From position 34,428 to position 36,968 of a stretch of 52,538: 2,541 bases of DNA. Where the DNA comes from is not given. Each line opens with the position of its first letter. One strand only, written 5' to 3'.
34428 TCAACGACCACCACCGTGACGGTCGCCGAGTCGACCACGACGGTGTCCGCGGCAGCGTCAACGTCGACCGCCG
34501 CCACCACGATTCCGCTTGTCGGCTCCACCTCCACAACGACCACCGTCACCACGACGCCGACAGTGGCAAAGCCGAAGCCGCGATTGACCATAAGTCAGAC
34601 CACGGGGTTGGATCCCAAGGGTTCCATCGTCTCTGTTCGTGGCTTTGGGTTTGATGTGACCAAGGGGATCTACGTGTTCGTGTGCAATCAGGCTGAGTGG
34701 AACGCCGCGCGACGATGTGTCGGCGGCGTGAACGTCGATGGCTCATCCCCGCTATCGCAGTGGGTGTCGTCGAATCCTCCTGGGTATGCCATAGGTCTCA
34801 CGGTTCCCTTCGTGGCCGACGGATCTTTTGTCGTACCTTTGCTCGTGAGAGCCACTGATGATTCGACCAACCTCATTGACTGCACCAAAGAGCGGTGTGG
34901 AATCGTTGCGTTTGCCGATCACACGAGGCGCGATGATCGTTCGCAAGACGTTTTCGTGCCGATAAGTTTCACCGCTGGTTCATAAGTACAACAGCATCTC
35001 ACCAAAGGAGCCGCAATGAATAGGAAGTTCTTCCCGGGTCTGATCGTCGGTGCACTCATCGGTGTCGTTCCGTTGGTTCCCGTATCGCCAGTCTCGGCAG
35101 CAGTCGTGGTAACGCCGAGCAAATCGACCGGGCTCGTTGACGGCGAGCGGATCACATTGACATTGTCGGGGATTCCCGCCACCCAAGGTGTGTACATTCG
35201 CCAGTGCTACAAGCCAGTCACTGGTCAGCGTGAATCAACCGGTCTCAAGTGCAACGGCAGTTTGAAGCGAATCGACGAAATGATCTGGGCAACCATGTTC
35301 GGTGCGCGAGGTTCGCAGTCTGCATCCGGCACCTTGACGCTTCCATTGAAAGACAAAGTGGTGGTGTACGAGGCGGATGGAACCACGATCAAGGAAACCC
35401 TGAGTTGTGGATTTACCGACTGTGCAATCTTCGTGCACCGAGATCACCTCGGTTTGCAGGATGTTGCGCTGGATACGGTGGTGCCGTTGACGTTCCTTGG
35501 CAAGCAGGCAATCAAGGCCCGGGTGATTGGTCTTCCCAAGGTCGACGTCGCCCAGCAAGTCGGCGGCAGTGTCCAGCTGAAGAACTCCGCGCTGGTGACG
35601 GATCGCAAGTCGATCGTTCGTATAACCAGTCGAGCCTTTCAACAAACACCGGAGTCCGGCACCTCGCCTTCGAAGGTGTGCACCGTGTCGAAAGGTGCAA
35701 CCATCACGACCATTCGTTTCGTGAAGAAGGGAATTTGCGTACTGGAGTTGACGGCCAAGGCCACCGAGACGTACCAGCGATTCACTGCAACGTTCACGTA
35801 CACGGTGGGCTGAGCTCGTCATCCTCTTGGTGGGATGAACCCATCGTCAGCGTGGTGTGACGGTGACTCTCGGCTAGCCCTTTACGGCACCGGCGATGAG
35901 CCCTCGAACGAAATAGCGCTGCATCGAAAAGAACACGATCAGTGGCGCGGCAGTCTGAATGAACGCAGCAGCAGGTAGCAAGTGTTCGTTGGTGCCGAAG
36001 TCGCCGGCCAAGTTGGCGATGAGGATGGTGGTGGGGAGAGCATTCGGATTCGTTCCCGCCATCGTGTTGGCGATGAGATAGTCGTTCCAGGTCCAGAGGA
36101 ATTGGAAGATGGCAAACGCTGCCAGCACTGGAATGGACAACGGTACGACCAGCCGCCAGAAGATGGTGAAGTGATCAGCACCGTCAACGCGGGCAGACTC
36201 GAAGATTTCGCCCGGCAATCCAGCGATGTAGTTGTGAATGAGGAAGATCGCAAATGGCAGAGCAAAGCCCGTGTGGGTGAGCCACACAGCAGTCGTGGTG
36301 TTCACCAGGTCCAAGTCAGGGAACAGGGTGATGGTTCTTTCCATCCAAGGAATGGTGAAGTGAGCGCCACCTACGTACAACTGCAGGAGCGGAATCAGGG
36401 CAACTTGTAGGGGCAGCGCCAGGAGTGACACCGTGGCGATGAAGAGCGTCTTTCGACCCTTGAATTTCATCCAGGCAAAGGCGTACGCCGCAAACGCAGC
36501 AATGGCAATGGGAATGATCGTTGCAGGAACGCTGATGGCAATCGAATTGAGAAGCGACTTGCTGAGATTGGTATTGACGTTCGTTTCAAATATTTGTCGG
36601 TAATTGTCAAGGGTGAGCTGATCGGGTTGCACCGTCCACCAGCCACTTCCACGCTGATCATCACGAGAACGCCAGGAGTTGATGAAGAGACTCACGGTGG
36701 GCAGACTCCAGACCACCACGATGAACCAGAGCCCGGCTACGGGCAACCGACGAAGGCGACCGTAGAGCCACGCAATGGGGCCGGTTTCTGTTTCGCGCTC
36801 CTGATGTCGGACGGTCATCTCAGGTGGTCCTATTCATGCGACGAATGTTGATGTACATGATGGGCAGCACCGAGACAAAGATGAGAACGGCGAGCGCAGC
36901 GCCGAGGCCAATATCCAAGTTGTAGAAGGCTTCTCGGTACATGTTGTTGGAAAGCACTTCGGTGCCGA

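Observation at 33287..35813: Haem ABC importer hmuTUV paired with two secreted neocarzinostatin-fold-like paralogues: candidate new haem-capture module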

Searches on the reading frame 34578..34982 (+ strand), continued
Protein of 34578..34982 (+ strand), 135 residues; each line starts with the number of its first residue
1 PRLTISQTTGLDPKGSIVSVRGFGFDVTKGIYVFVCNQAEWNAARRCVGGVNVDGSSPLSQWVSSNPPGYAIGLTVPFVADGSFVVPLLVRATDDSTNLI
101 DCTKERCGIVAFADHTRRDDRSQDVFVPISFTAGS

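Call 85: find_encoding_contigs(protein=P0220, flank=8000, max_places=1)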
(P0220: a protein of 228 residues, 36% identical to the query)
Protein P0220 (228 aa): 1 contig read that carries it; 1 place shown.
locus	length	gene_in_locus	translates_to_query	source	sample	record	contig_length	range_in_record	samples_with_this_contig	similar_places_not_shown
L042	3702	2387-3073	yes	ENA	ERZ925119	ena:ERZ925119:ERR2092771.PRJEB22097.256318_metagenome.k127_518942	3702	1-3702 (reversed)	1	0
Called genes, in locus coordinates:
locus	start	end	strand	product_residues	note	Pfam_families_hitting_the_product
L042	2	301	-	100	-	?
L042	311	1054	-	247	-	PF13507:GATase_5, PF01965:DJ-1_PfpI (weak), PF00117:GATase (weak), PF07685:GATase_3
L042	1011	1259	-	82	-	PF02700:PurS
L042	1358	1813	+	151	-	PF10604:Polyketide_cyc2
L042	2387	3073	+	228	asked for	-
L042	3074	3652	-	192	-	PF00440:TetR_N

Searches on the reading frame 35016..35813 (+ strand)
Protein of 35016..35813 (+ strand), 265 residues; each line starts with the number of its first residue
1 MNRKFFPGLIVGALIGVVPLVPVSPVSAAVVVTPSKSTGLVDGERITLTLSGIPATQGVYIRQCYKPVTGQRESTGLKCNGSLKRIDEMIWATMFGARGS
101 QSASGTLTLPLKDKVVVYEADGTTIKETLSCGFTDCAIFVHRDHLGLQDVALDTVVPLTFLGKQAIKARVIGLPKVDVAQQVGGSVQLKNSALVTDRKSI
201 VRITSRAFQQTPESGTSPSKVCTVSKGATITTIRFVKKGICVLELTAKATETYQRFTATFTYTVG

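Call 3: search_protein_families(library=pfam, proteins=[window:35016-35813:+], max_evalue=1)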
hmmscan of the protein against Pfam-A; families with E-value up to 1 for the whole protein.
window:35016-35813:+ (265 aa): 2 families
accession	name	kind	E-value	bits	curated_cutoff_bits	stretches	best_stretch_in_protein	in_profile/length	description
PF00960.24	Neocarzinostat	-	0.0063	16.9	25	1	33-138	2-91/110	Neocarzinostatin family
PF09526.16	DUF2387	-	0.0079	16.7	25.9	1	112-136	17-41/72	Probable metal-binding protein (DUF2387)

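Call 4: search_protein_families(library=ncbifam, proteins=[window:35016-35813:+], max_evalue=1)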
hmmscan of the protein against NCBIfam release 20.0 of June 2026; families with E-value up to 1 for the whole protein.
window:35016-35813:+ (265 aa): 1 family
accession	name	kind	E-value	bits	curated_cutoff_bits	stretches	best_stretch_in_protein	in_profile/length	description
NF040680.1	chromo_anti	equivalog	7.8e-08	32.3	86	1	14-80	7-68/133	enediyne antibiotic chromoprotein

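Call 5: find_homologous_proteins(query=window:35016-35813:+, max_evalue=0.001)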
Query window:35016-35813:+ (265 aa): 74 proteins with E <= 0.001 among 2443 candidates.
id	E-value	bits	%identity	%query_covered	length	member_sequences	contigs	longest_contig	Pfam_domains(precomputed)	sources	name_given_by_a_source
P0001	1.3e-165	567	99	100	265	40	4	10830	PF00960.26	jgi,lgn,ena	-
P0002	2.1e-129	448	76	100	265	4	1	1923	PF00960.26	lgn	-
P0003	4.2e-129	447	78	100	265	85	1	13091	PF00960.26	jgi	jgi:hypothetical protein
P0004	4.4e-127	441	76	100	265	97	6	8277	PF00960.26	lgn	-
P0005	6.2e-120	417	73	99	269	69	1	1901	PF00960.26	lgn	-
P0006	3.2e-114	399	71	97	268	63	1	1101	PF00960.26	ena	-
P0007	3.4e-104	366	68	97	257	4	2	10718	PF00960.26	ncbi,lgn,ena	-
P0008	4.6e-102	359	65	100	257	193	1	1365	PF00960.26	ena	-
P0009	2.3e-101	357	66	97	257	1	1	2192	PF00960.26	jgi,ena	jgi:hypothetical protein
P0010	1.3e-99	351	65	96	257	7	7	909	PF00960.26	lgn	-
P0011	4.5e-96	339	64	96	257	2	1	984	PF00960.26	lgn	-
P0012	3.8e-92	326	60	100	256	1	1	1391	PF00960.26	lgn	-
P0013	5.0e-92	326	63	96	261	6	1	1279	PF00960.26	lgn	-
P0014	3.8e-91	323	60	99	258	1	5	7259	PF00960.26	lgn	-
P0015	1.6e-89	318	59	100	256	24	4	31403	PF00960.26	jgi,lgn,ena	-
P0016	2.0e-89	317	60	97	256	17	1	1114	PF00960.26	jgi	jgi:hypothetical protein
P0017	6.8e-88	312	59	96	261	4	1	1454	PF00960.26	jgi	jgi:hypothetical protein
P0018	5.6e-86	306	58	95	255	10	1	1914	PF00960.26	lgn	-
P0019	2.2e-85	304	61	96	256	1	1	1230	PF00960.26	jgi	jgi:hypothetical protein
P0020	1.6e-83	298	58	97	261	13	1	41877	PF00960.26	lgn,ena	-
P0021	6.4e-82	293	58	97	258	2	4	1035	PF00960.26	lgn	-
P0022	8.2e-81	289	55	95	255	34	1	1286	PF00960.26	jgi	-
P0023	3.8e-80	287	73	67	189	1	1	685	PF00960.26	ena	-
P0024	6.7e-79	283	56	91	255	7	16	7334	PF00960.26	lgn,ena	-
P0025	1.3e-78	282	56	90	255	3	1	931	PF00960.26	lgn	-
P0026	1.5e-78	282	57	95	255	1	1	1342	PF00960.26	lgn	-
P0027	4.6e-78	280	53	99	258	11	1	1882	PF00960.26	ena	-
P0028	2.2e-76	275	53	99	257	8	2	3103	PF00960.26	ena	-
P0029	4.6e-74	267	54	87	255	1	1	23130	PF00960.26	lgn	-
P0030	3.1e-67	245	69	61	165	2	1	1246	PF00960.26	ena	-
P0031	1.1e-65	240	50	100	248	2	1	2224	PF00960.26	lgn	-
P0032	1.2e-65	240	51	97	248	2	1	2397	PF00960.26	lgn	-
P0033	4.4e-65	238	52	95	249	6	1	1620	PF00960.26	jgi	-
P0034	6.4e-64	234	50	93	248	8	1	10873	PF00960.26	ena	-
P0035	9.3e-64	233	48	100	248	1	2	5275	PF00960.26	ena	-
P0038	1.0e-59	220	48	98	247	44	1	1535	PF00960.26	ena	-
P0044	2.0e-58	216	47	87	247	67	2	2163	PF00960.26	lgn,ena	-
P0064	2.0e-54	203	47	85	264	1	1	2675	PF00960.26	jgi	-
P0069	8.9e-52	194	48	91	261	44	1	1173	PF00960.26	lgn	-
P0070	1.9e-51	193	45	91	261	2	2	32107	PF00960.26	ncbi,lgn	-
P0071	2.4e-50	189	47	80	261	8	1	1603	PF00960.26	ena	-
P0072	3.8e-50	189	46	91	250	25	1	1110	PF00960.26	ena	-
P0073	2.0e-48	183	45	80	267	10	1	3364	PF00960.26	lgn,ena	-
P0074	2.5e-40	157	41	91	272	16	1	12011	PF00960.26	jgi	-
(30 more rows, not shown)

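Call 14: find_related_loci(query=A1, collection=genome_contigs, flank=10000)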
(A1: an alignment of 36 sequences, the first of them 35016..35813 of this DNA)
Query A1 (265 aa) in genome_contigs; peptide patterns used: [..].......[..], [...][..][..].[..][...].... (x = any residue, [..] = any of these).
55 stretches matched a pattern; 32 encode a relative of the query (tblastn E <= 1e-3); 32 distinct loci.
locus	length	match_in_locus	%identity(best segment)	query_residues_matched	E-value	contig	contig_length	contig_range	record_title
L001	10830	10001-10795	79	1-265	4e-134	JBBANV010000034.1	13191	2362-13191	MAG: Ilumatobacteraceae bacterium isolate EUL_124 ctg34-EUL_124, whole genome shotgun sequence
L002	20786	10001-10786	74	4-265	2e-129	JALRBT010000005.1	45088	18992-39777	MAG: Ilumatobacteraceae bacterium isolate HM.50 NODE_5_length_45088_cov_5.707541, whole genome shotgun sequence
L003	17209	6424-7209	74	4-265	3e-129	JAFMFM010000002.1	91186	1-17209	MAG: Actinomycetota bacterium isolate CPBay_Sum15L08_26 NODE_28_length_91186_cov_19.054756, whole genome shotgun sequenc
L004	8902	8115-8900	76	1-262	6e-129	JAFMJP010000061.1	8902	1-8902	MAG: Actinomycetota bacterium isolate DEBay_Sum019D_L_G_35 NODE_9142_length_8902_cov_12.059116, whole genome shotgun seq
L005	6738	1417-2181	66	2-265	6e-115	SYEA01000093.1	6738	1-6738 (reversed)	MAG: Actinomycetota bacterium isolate F1-60-MAGs027 F1-60__c399073, whole genome shotgun sequence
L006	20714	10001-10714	69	19-265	4e-111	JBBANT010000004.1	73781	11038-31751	MAG: Ilumatobacteraceae bacterium isolate EUL_122 ctg4-EUL_122, whole genome shotgun sequence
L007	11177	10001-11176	64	3-248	2e-100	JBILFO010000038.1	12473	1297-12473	MAG: Ilumatobacteraceae bacterium isolate ME2016-08-30_3300044843_group7_bin109 Rohwer_bin45_scaffold_3688_c1, whole gen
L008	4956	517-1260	58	9-264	3e-95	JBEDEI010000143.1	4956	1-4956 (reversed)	MAG: Actinomycetota bacterium isolate NASQAN2014_185_B_bin.89 scaffold_720347, whole genome shotgun sequence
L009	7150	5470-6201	56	13-265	2e-89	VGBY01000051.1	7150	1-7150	MAG: Actinomycetota bacterium isolate K_Offshore_80m_m1_031 K_Offshore_80m_m1_031_Ga0194132_10019551, whole genome shotg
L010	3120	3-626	63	50-265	9e-88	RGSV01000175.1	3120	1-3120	MAG: Acidimicrobiia bacterium isolate WB9_1xI_012 contig_100_174, whole genome shotgun sequence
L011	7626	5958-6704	53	9-265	2e-85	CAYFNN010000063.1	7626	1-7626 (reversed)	MAG TPA_asm: uncultured Bifidobacterium sp. isolate ERP107066_co1_129 genome assembly, contig: NODE_11092_length_7626_co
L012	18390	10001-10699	48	15-265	1e-68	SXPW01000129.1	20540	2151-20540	MAG: Actinomycetota bacterium isolate F1-140-MAGs012 F1-140__c343125, whole genome shotgun sequence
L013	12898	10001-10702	46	13-264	4e-67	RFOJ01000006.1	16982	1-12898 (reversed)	MAG: Acidimicrobiia bacterium isolate WB4_3_0884 contig_100_5, whole genome shotgun sequence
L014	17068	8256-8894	47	35-265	1e-64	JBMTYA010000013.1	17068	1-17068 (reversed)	MAG: Ilumatobacteraceae bacterium isolate LKB_V7_S19_100percent_par_LKB_V7_S19_metabat.48 NODE_2211_length_17068_cov_9.7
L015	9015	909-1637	47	3-265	8e-66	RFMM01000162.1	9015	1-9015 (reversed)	MAG: Actinomycetota bacterium isolate LLD_032 Lanier.contig100506.9015bp, whole genome shotgun sequence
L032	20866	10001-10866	31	31-160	9e-11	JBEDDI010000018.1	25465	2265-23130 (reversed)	MAG: Actinomycetota bacterium isolate NASQAN2014_185_A_bin.35 scaffold_000164, whole genome shotgun sequence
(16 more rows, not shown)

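Call 16: predict_structure(alignment_id=A1)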
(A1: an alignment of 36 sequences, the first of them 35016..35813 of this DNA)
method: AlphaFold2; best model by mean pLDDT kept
length: 265 residues; sequences in the alignment: 36
mean_pLDDT: 85.2   pTM: 0.73
mean pLDDT of the five models: 85.2, 84.2, 84.2, 83.6, 82.8
residues with pLDDT >= 90: 167; 70-90: 56; 50-70: 17; < 50: 25
segments of 3 or more residues with pLDDT < 50: 1-25
pLDDT, mean of each block of 10 residues (from residue 1): 41 45 57 96 96 87 93 89 85 87 93 93 91 95 74 93 93 92 95 95 83 62 95 95 95 95 94
secondary structure, 60 per line:
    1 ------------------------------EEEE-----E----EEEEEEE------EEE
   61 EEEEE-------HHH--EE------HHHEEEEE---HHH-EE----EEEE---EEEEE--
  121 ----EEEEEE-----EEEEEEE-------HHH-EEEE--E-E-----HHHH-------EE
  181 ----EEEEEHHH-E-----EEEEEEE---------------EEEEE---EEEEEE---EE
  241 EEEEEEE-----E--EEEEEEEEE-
elements in order: E31-34 E45-51 E58-65 E89-93 E107-110 E114-118 E125-130 E136-142 E154-157 H168-171 E185-189 E200-206 E222-226 E230-235 E239-247 E256-264

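Call 19: fold_search(model_id=the predicted structure, library=pdb)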
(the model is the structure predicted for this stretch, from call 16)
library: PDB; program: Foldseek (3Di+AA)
matches with E <= 10: 1968; with E <= 0.001: 198
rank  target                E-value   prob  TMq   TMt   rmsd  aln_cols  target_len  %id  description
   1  6k41_H                6.0e-06  1.00  0.21  0.23  20.0       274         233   12  cryo-EM structure of alpha2BAR-GoA complex (released 2020-04-15)
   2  9kut_H                1.2e-05  0.99  0.20  0.23  20.0       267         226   12  Structure of JR14a bound to human C3aR in complex with Go (released 2025-11-26)
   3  8r40_A                1.2e-05  1.00  0.23  0.25  16.7       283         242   10  Crystal structure of diabody CR57 in complex with rabies virus protein G domain III (released 2024-11-06)
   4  9l79_S                1.5e-05  0.97  0.18  0.20  19.6       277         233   12  Structure of GPR119-Gs complex bound to AR231453 (released 2025-12-31)
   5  1j48_A                2.0e-05  1.00  0.32  0.70   4.3       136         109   24  Crystal Structure of Apo-C1027 (released 2003-06-03)
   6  2mcm                  2.1e-05  1.00  0.34  0.74   4.0       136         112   21  MACROMOMYCIN (released 1993-01-15)
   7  9iv8                  2.6e-05  0.99  0.22  0.11  13.3       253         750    9  Cryo-EM structure of human NCX1 in PIP2 diC8 bound state (released 2025-03-19)
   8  8aho_B                3.0e-05  1.00  0.26  0.21   9.3       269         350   12  Crystal structure of the transpeptidase LdtMt2 from Mycobacterium tuberculosis in complex with cyanamide analogue 31 (released 2023-08-02)
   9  8juh_C                3.5e-05  0.99  0.21  0.24  19.9       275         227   12  Crystal structure of ScFv against the receptor binding domine of SARS-CoV-2 S-spike protein (released 2023-08-23)
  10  6k7o_B                3.9e-05  0.99  0.22  0.25  15.9       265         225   12  Complex structure of LILRB4 and h128-3 antibody (released 2019-07-03)
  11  2cbo                  4.3e-05  1.00  0.33  0.69   4.3       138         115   20  Crystal structure of the neocarzinostatin 3Tes24 mutant bound to testosterone hemisuccinate. (released 2006-03-22)
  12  9kt7_E                4.3e-05  0.99  0.21  0.23  19.9       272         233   12  Cryo-EM structure of HCA2-Gi complex with MK6892 (released 2025-12-10)
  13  8s3o_A                4.6e-05  1.00  0.30  0.09  19.3       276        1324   11  Structure of native human CD109 (released 2025-03-05)
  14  5d7h_A                4.6e-05  1.00  0.26  0.22   9.4       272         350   12  X-RAY CRYSTAL STRUCTURE OF L,D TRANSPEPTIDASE 2 FROM MYCOBACTERIUM TUBERCULOSIS (released 2016-09-28)
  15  8pxy_A                4.6e-05  1.00  0.25  0.21  10.8       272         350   13  Crystal structure of the transpeptidase LdtMt2 C354S mutant from Mycobacterium tuberculosis in complex with natural su (released 2024-08-07)
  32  1nco_A                8.3e-05  1.00  0.35  0.74   4.3       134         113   21  STRUCTURE OF THE ANTITUMOR PROTEIN-CHROMOPHORE COMPLEX NEOCARZINOSTATIN (released 1993-10-31)
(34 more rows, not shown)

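Call 20: search_solved_structures(query=A1, max_evalue=10, show_alignments=2)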
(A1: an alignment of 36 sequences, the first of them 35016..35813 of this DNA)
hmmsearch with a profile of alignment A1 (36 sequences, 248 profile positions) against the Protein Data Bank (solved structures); distinct sequences matched with E-value up to 10: 12.
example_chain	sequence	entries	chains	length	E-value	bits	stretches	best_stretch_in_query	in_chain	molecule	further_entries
7qhm_M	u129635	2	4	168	3.3e-06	29.8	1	13-153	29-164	Thiamine biosynthesis protein X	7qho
1hzk_A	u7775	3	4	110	0.0021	20.7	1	33-72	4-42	C-1027 APOPROTEIN | Apoprotein of C1027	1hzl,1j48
8yw4_R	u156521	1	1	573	0.28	13.7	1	61-139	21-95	Gastric inhibitory polypeptide receptor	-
3cwb_E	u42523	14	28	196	0.34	13.4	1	9-61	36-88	MITOCHONDRIAL UBIQUINOL-CYTOCHROME C REDUCTASE IRON-SULFUR PROTEIN | Cytochrome b-c1 complex subunit Rieske, mitochondrial | CYTOCHROME B-C1 COMPLEX SUBUNIT 5, 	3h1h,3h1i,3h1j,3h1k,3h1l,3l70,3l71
6dkj_C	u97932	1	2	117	0.73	12.3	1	61-139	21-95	Gastric inhibitory polypeptide receptor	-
7o37_E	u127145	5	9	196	0.78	12.2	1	6-58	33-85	Cytochrome b-c1 complex subunit Rieske, mitochondrial | Cytochrome b-c1 complex subunit 9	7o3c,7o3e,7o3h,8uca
1be3_E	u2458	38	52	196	0.79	12.2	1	6-58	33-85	CYTOCHROME BC1 COMPLEX | UBIQUINOL-CYTOCHROME C REDUCTASE IRON-SULFUR SUBUNIT | UBIQUINOL-CYTOCHROME C REDUCTASE IRON-SULFUR SUBUNIT, MITOCHONDRIAL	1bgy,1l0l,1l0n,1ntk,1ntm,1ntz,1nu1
5j4z_AE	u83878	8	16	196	0.85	12.1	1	6-58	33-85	Cytochrome b-c1 complex subunit Rieske, mitochondrial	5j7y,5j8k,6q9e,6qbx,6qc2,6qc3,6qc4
8iog_C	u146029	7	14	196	0.91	12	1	8-58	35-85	Cytochrome b-c1 complex subunit Rieske, mitochondrial | Rieske domain-containing protein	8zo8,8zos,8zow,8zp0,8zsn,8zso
2qkh_A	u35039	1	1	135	1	11.9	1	61-139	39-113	Glucose-dependent insulinotropic polypeptide receptor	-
4hj0_A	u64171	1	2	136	1.1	11.8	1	61-139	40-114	Gastric inhibitory polypeptide receptor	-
1bcc_E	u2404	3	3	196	1.2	11.6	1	8-58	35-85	UBIQUINOL CYTOCHROME C OXIDOREDUCTASE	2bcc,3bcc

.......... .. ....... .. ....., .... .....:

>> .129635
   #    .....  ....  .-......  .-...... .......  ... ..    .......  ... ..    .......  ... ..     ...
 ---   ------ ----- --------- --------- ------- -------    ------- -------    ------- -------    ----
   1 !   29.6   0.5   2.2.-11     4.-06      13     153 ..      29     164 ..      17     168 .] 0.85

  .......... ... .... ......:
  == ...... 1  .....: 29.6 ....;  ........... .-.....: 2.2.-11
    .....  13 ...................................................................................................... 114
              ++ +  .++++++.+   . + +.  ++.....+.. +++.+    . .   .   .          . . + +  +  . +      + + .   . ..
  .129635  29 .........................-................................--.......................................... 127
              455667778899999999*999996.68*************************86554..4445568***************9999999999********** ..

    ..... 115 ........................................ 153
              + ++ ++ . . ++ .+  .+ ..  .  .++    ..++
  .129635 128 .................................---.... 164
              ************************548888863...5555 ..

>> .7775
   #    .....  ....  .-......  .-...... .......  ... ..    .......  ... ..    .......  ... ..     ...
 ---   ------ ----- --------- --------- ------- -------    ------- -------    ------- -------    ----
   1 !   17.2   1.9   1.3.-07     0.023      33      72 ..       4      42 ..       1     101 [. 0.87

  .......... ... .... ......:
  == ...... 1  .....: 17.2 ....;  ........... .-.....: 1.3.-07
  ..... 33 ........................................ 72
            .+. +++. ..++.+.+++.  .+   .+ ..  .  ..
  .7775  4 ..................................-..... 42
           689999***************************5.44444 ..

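Call 27: search_protein_families(library=pfam, proteins=[L032:4333-5535:-, L032:5535-6299:-, L032:6349-8679:-, L032:8701-9402:-, L032:9824-10387:+, L032:10408-11097:+, L032:11094-11663:-, L032:11702-12763:-, L032:12565-13911:-, L032:3029-4330:-], max_evalue=0.001)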
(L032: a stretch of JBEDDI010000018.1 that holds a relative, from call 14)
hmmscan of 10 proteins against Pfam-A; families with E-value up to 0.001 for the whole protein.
L032:4333-5535:- (400 aa): 0 families

L032:5535-6299:- (254 aa): 0 families

L032:6349-8679:- (776 aa): 3 families
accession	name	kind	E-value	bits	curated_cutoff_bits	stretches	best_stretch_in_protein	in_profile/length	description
PF00586.29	AIRS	-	1.4e-52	177.3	24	2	97-211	1-111/112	AIR synthase related protein, N-terminal domain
PF02769.27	AIRS_C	-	2.3e-52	177.7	23.1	2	225-380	2-155/156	AIR synthase related protein, C-terminal domain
PF18072.6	FGAR-AT_linker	-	4.4e-16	59.6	26.6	1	31-71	7-50/50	Formylglycinamide ribonucleotide amidotransferase linker domain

L032:8701-9402:- (233 aa): 5 families
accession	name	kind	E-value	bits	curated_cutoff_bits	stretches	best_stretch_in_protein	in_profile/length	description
PF13507.12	GATase_5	-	1.8e-34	119.4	27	1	4-223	3-253/260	CobB/CobQ-like glutamine amidotransferase domain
PF07685.20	GATase_3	-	5.1e-08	33.2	27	1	35-97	31-92/196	CobB/CobQ-like glutamine amidotransferase domain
PF00117.34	GATase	-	1.4e-06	28.6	22.8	1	39-98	39-90/190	Glutamine amidotransferase class-I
PF01965.30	DJ-1_PfpI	-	6.4e-06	26.5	26.6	1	36-101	55-115/165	DJ-1/PfpI family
PF07722.19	Peptidase_C26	-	0.00017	21.9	20.5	0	21-94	31-119/219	Peptidase C26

L032:9824-10387:+ (187 aa): 0 families

L032:10408-11097:+ (229 aa): 0 families

L032:11094-11663:- (189 aa): 1 family
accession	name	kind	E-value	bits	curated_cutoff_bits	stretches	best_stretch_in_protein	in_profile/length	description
PF00440.29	TetR_N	-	5.6e-15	55.3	24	1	14-60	1-47/47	Bacterial regulatory proteins, tetR family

L032:11702-12763:- (353 aa): 1 family
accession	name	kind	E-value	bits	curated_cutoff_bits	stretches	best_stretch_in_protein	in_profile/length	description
PF01259.24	SAICAR_synt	-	5.6e-71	239.4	20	1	78-322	2-228/233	SAICAR synthetase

L032:12565-13911:- (448 aa): 5 families
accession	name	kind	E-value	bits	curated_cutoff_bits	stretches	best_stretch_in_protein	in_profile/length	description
PF01071.24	GARS_A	-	2.3e-63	214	27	1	130-314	1-194/194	Phosphoribosylglycinamide synthetase, ATP-grasp (A) domain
PF02844.21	GARS_N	-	5.1e-30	104.6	29.5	1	29-129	2-100/100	Phosphoribosylglycinamide synthetase, N domain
PF02843.22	GARS_C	-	7.3e-25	87.6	34.8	1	350-445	1-92/92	Phosphoribosylglycinamide synthetase, C domain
PF02655.19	ATP-grasp_3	-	3.8e-07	30.8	23.2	1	161-310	30-158/160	ATP-grasp domain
PF02222.28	ATP-grasp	-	0.0003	20.9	27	1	139-216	3-84/179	ATP-grasp domain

L032:3029-4330:- (433 aa): 0 families

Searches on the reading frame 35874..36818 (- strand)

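Call 65: search_protein_families(library=pfam, proteins=[window:35874-36818:-], max_evalue=0.001)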
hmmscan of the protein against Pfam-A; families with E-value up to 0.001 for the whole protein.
window:35874-36818:- (314 aa): 1 family
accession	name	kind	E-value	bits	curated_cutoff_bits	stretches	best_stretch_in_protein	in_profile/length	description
PF00528.27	BPD_transp_1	-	3.1e-14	53.6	26.4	1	105-307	3-182/184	Binding-protein-dependent transport system inner membrane component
